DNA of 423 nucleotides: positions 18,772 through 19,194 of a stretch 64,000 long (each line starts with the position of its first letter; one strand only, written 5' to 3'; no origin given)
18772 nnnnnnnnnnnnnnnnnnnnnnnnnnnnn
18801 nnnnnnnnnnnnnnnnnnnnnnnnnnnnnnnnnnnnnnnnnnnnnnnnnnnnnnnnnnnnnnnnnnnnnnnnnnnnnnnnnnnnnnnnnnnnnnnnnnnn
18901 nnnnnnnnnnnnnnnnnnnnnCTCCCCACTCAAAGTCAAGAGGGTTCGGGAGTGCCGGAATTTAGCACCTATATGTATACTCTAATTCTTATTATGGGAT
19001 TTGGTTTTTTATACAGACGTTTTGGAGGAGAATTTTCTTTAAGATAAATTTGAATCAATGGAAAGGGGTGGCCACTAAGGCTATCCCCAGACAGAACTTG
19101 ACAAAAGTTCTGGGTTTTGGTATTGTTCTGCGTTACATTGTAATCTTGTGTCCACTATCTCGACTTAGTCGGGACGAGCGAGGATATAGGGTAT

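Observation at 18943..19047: PEF/PEP-CTERM-like C-terminal sorting signal on a secreted repeat protein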

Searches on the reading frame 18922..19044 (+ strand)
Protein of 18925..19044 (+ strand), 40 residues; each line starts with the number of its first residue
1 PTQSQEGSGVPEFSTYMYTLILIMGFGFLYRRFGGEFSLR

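Call 3: search_protein_families(library=ncbifam, proteins=[window:18925-19044:+], max_evalue=10)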
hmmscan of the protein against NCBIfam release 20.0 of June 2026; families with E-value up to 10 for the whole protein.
seq(40 aa): 0 families

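Call 4: search_protein_families(library=pfam, proteins=[window:18925-19044:+], max_evalue=10)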
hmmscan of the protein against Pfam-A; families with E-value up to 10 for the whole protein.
seq(40 aa): 0 families

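Call 20: find_homologous_proteins(query=A1, max_evalue=10)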
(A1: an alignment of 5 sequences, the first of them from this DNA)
Query A1 (5 sequences) (41 aa, profile of the alignment): 1 proteins with E <= 10 among 19 candidates.
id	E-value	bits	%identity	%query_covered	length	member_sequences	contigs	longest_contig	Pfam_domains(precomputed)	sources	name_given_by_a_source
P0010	1.7e-2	32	48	56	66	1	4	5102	-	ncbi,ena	-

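Call 31: search_protein_representatives(alignment_id=A1)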
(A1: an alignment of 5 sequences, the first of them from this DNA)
Query: 5 sequences, 37 profile positions. Proteins with E-value up to 0.001 (for the whole library): 28; up to 1e-10: 5; up to 1e-30: 0. The best 28 are listed.
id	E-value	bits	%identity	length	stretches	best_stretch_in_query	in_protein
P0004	3.4e-16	74.5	-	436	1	2-36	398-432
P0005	5.1e-13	64.3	-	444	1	2-36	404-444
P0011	4.5e-11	58.1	-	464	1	5-33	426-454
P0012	7.1e-11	57.5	-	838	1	6-35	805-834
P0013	8.5e-11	57.2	-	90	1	1-35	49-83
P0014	5.2e-09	51.5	-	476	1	3-33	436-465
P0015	2.2e-07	46.3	-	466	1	5-31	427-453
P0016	1.1e-06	44.1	-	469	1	3-36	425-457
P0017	2.1e-06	43.1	-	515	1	5-34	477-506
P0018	2.6e-06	42.9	-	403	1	5-32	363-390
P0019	3.8e-06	42.4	-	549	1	5-34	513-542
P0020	1.1e-05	40.9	-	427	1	4-31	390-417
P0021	1.3e-05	40.6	-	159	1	6-31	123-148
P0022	1.6e-05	40.4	-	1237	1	3-32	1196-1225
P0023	2.0e-05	40.1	-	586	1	6-35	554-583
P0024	3.2e-05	39.4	-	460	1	10-35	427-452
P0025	3.3e-05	39.4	-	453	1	6-31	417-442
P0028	1.0e-04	37.8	-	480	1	9-33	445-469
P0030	1.6e-04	37.2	-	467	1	6-27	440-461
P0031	2.2e-04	36.7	-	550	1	11-33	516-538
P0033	2.7e-04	36.5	-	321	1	7-33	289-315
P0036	7.6e-04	35.0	-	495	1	9-34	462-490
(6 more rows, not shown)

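Call 34: list_cluster_members(proteins=[P0011, P0012, P0015, P0018, P0019, P0022, P0023, P0030, P0033, P0036])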
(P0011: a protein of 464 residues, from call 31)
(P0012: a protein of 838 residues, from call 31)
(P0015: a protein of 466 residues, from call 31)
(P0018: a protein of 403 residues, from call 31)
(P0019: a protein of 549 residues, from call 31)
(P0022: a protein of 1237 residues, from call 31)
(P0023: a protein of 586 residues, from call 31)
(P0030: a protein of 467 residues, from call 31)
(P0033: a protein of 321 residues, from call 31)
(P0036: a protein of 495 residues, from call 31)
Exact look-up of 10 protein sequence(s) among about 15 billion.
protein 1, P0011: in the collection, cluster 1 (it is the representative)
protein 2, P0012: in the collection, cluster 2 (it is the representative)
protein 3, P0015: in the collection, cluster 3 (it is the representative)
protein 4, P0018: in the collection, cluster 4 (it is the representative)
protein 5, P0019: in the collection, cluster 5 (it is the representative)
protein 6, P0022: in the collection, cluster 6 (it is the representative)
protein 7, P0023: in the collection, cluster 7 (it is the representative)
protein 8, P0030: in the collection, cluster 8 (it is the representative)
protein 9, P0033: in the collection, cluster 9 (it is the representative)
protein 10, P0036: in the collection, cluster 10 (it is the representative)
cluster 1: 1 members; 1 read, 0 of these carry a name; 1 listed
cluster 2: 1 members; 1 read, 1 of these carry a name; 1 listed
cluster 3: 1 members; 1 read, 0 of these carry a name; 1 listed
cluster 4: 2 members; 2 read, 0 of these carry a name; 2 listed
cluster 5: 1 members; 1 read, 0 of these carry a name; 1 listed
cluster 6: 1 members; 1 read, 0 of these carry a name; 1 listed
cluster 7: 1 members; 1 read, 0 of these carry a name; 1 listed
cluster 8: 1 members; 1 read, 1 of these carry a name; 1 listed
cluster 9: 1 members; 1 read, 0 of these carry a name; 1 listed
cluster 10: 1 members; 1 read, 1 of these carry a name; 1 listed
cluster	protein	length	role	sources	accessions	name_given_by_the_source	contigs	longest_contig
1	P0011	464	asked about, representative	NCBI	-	-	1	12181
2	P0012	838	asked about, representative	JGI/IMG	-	hypothetical protein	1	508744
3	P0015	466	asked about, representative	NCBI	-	-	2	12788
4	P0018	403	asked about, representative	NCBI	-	-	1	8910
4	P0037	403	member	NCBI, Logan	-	-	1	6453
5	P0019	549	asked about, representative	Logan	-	-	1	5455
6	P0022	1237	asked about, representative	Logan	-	-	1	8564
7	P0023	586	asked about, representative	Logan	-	-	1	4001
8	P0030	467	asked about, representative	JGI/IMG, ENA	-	hypothetical protein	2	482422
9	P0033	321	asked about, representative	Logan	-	-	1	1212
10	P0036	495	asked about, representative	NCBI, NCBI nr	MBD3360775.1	hypothetical protein GF366_03160 [Candidatus Peregrinibacteria bacterium] | hypothetical protein [Candidatus Peregrinibacteria bacterium]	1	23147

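Call 36: find_encoding_contigs(protein=P0012, flank=10000, max_places=2)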
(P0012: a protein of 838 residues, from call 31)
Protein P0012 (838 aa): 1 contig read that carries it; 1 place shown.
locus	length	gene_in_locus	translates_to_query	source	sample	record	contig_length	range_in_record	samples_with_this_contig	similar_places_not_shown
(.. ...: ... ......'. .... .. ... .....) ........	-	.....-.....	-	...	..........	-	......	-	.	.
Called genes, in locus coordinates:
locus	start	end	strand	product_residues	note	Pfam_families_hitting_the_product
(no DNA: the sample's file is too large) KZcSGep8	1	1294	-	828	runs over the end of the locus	PF13860:FlgD_ig (weak), PF00395:SLH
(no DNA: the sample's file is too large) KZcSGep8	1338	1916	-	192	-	PF02545:Maf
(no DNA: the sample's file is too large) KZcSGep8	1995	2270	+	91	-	PF01649:Ribosomal_S20p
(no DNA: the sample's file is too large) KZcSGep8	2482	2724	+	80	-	-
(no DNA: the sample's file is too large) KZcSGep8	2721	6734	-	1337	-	PF13191:AAA_16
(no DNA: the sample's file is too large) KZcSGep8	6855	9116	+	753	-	PF02901:PFL-like, PF01228:Gly_radical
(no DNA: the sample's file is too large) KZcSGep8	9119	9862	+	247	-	PF13353:Fer4_12, PF04055:Radical_SAM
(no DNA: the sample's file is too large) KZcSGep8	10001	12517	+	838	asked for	-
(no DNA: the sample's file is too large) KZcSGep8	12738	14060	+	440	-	PF15892:BNR_4 (faint)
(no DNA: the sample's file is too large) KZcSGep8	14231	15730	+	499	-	PF02511:Thy1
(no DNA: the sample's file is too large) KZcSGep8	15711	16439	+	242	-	PF08282:Hydrolase_3 (weak)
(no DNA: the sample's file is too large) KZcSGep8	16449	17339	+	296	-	PF01134:GIDA (faint), PF01266:DAO (faint), PF03486:HI0933_like (faint), PF07992:Pyr_redox_2, PF12831:FAD_oxidored (faint), PF13738:Pyr_redox_3, PF00070:Pyr_redox (weak)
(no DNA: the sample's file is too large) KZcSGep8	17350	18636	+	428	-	PF02788:RuBisCO_large_N, PF00016:RuBisCO_large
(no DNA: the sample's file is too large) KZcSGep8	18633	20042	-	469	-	PF02789:Peptidase_M17_N, PF00883:Peptidase_M17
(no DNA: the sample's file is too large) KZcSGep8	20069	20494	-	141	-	PF00293:NUDIX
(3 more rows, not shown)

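Call 39: find_related_loci(query=A3, collection=genome_contigs, flank=10000)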
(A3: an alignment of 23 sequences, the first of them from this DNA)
Query A3 (41 aa) in genome_contigs; peptide patterns used: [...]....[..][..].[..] (x = any residue, [..] = any of these).
18 stretches matched a pattern; 3 encode a relative of the query (tblastn E <= 1e-3); 3 distinct loci.
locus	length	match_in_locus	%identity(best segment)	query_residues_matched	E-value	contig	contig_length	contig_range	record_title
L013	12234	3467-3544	50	8-33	4e-6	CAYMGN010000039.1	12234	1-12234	MAG TPA_asm: uncultured Candidatus Peribacteria bacterium isolate SRP141376_co3_228 genome assembly, contig: NODE_14301_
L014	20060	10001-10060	62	10-30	8e-6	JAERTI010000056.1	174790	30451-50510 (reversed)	MAG: Candidatus Uhrbacteria bacterium isolate BH28 c_000000010637, whole genome shotgun sequence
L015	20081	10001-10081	48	10-35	1e-4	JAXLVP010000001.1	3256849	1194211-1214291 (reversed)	MAG: Bdellovibrionota bacterium isolate STL-BDEC1 C1.36.fa-1, whole genome shotgun sequence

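Call 42: search_protein_families(library=pfam, proteins=[L014:10108-11046:+, L014:11052-11570:+, L014:5564-6589:-, L013:10251-11252:-, L014:7826-10102:+, L013:2249-3565:+, L015:9875-11347:+], max_evalue=1)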
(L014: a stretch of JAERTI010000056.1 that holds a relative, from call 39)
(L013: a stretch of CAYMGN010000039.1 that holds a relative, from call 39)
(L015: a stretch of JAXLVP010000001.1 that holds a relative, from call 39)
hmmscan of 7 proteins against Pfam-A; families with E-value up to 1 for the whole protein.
L014:10108-11046:+ (313 aa): 1 family
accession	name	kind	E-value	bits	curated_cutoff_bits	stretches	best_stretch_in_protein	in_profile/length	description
PF09721.15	Exosortase_EpsH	-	6.3e-06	26.2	25.7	1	35-300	4-248/254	Transmembrane exosortase (Exosortase_EpsH)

L014:11052-11570:+ (173 aa): 2 families
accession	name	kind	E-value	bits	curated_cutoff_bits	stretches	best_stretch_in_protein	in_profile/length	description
PF09990.14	DUF2231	-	9e-08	32.7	26.4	1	4-154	4-131/139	Predicted membrane protein (DUF2231)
PF01769.21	MgtE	-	0.041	14.6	27.6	1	55-144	22-91/125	Divalent cation transporter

L014:5564-6589:- (342 aa): 3 families
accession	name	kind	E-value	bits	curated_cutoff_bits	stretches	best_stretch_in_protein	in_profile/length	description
PF07787.17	TMEM43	-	2.8e-08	33.9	23.3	1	161-296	109-240/250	Transmembrane protein 43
PF10233.14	Cg6151-P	-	0.19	12.4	29.2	1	237-301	26-98/113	Uncharacterized conserved protein CG6151-P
PF14015.11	DUF4231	-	0.54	11.2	24.7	1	226-290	8-61/103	Protein of unknown function (DUF4231)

L013:10251-11252:- (334 aa): 3 families
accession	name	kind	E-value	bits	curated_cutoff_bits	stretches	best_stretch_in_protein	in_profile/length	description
PF25231.1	DUF7847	-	0.00015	21.6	28.7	1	86-257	25-200/252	Domain of unknown function (DUF7847)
PF24400.1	DUF7544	-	0.00023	20.9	27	1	155-321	118-293/302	Family of unknown function (DUF7544)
PF02472.21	ExbD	-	0.17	12.4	25.4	1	101-129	10-38/128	Biopolymer transport protein ExbD/TolR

L014:7826-10102:+ (759 aa): 6 families
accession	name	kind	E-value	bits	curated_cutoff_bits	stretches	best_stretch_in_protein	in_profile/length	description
PF09603.15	Fib_succ_major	-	8.1e-28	98.4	33.9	1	47-238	3-186/187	Fibrobacter succinogenes major domain (Fib_succ_major)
PF00041.27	fn3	-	1.6e-09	38.3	25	2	327-423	1-79/84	Fibronectin type III domain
PF18998.6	Flg_new_2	-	3.3e-07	30.6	23.6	1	250-317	1-70/73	Divergent InlB B-repeat domain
PF25059.1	FN3_DSCAM-DSCAML_C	-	0.00023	21.9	39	1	391-433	43-85/89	DSCAM/DSCAML C-terminal Fn3-like domain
PF12245.14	Big_3_2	-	0.0011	19.6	23.3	1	391-427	80-119/122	Bacterial Ig-like domain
PF07603.17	Lcl_C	-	0.009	16.7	34.9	1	96-238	22-116/117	Lcl C-terminal domain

L013:2249-3565:+ (439 aa): 0 families

L015:9875-11347:+ (491 aa): 2 families
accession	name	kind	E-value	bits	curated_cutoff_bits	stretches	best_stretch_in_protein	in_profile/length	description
PF02397.22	Bac_transf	-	3.6e-72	242.1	27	1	305-484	1-177/179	Bacterial sugar transferase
PF13727.12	CoA_binding_3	-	1.1e-22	81.3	25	1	70-269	5-175/175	CoA-binding domain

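Call 43: search_protein_families(library=ncbifam, proteins=[L014:10108-11046:+, L014:11052-11570:+, L014:5564-6589:-, L013:10251-11252:-, L014:7826-10102:+, L013:2249-3565:+], max_evalue=1)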
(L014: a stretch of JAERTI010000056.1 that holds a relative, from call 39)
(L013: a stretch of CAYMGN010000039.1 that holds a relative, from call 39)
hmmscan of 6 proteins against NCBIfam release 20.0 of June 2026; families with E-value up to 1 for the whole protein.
L014:10108-11046:+ (313 aa): 4 families
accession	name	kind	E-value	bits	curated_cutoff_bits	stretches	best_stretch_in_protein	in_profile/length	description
TIGR04178.1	exo_archaeo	signature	2.6e-09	37.3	23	1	209-303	2-91/97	exosortase/archaeosortase family protein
TIGR04162.1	exo_VPEID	exception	0.00011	21.3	150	1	67-301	54-297/516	exosortase E/protease, VPEID-CTERM system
TIGR02602.1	8TM_EpsH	subfamily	0.13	11.7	105.55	1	65-300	18-234/241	exosortase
NF046081.1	exosort_XrtX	exception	0.14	12.1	170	1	142-301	5-157/168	exosortase X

L014:11052-11570:+ (173 aa): 0 families

L014:5564-6589:- (342 aa): 1 family
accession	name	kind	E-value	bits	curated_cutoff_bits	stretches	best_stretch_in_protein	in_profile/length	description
NF042935.1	SCO6880_fam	subfamily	0.77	8.6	60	0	276-337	19-81/477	SCO6880 family protein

L013:10251-11252:- (334 aa): 1 family
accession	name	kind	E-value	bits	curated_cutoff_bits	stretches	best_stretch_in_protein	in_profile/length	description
NF041043.1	BPSS1780_fam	subfamily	0.056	12.6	90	0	92-282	25-230/247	BPSS1780 family membrane protein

L014:7826-10102:+ (759 aa): 1 family
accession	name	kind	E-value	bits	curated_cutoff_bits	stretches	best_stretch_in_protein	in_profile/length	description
TIGR02145.1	Fib_succ_major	domain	2.9e-32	112.7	41.65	1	40-240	9-176/176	FISUMP domain-containing protein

L013:2249-3565:+ (439 aa): 0 families

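Call 47: find_homologous_proteins(query=L014:10108-11046:+, max_evalue=0.001)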
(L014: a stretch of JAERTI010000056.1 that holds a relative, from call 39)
Query L014:10108-11046:+ (313 aa): 3 proteins with E <= 0.001 among 8000 candidates.
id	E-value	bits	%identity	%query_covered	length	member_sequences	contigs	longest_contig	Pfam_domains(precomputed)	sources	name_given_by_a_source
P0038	8.3e-194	661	100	100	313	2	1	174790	PF09721.16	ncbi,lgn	-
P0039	3.6e-48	183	37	98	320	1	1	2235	PF09721.16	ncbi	-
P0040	3.7e-4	38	28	36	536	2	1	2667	PF09721.16,PF02517.22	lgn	-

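Call 49: find_encoding_contigs(protein=P0039, flank=10000, max_places=3)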
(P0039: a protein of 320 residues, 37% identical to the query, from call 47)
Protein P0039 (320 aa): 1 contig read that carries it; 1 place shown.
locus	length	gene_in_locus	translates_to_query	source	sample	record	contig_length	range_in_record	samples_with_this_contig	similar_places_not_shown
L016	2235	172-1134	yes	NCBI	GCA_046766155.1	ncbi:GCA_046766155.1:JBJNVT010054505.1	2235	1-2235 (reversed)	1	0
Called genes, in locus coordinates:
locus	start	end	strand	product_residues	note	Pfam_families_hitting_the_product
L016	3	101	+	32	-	?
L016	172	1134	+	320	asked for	PF09721:Exosortase_EpsH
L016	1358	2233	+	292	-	?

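Call 54: find_related_loci(query=A5, collection=metagenome_contigs, flank=10000)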
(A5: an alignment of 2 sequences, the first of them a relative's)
Query A5 (313 aa) in metagenome_contigs; peptide patterns used: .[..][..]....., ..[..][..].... (x = any residue, [..] = any of these).
535 stretches matched a pattern; 2 encode a relative of the query (tblastn E <= 1e-3); 2 distinct loci.
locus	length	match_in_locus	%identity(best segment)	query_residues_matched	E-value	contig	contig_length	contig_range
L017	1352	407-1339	35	14-309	5e-55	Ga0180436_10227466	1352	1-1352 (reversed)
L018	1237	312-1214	31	9-309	6e-45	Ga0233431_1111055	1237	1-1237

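Call 60: find_encoding_contigs(protein=P0036, flank=10000, max_places=1)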
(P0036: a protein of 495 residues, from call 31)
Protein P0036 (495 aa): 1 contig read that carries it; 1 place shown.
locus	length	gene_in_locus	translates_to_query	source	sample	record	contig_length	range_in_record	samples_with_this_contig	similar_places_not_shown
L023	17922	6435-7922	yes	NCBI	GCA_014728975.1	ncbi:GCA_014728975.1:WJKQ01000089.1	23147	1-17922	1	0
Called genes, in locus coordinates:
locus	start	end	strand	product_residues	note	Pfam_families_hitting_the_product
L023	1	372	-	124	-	?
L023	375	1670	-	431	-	PF02534:T4SS-DNA_transf (faint), PF01935:DUF87 (weak), PF10412:TrwB_AAD_bind (faint), PF12696:TraG-D_C (weak)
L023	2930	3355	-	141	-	PF03652:RuvX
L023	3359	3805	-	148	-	PF01281:Ribosomal_L9_N, PF03948:Ribosomal_L9_C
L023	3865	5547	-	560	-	PF00496:SBP_bac_5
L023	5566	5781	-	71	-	PF03840:SecG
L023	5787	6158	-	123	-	PF04020:Phage_holin_4_2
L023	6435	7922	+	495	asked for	PF14312:FG-GAP_2, PF01839:FG-GAP (faint), PF14312:FG-GAP_2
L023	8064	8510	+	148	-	PF14312:FG-GAP_2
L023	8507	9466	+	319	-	PF14312:FG-GAP_2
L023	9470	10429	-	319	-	PF09721:Exosortase_EpsH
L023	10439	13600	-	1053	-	PF00133:tRNA-synt_1, PF09334:tRNA-synt_1g (weak), PF08264:Anticodon_1, PF19302:DUF5915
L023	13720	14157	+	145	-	-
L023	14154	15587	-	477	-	PF00206:Lyase_1, PF08328:ASL_C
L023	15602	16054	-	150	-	PF00731:AIRC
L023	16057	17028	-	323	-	PF01259:SAICAR_synt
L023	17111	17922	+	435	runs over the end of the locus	PF00709:Adenylsucc_synt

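Call 61: find_encoding_contigs(protein=P0015, flank=10000, max_places=2)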
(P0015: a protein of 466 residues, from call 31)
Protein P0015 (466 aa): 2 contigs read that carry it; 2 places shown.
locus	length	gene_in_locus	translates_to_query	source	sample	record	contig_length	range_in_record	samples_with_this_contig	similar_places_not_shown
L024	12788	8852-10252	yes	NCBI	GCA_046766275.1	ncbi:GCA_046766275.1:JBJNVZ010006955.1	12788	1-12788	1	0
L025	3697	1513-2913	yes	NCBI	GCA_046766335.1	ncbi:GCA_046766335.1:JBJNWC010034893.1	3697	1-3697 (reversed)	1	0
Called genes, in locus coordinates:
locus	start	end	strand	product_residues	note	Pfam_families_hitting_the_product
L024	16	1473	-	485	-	PF12161:HsdM_N, PF02384:N6_Mtase, PF01170:UPF0020 (faint), PF20473:MmeI_Mtase (faint), PF07669:Eco57I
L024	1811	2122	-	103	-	-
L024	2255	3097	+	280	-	PF02899:Phage_int_SAM_1, PF13495:Phage_int_SAM_4, PF00589:Phage_integrase, PF22823:MrpR_C_cat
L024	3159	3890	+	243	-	PF20772:TACO1_YebC_N, PF01709:Transcrip_reg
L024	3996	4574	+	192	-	PF02075:RuvC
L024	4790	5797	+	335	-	PF00044:Gp_dh_N, PF02800:Gp_dh_C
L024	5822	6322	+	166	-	-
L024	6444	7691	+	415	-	PF00162:PGK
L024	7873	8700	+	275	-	PF04402:SIMPL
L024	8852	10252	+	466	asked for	PF13385:Laminin_G_3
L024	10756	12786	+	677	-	?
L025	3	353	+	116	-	?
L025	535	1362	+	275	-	PF04402:SIMPL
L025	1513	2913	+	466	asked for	PF13385:Laminin_G_3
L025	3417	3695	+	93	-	?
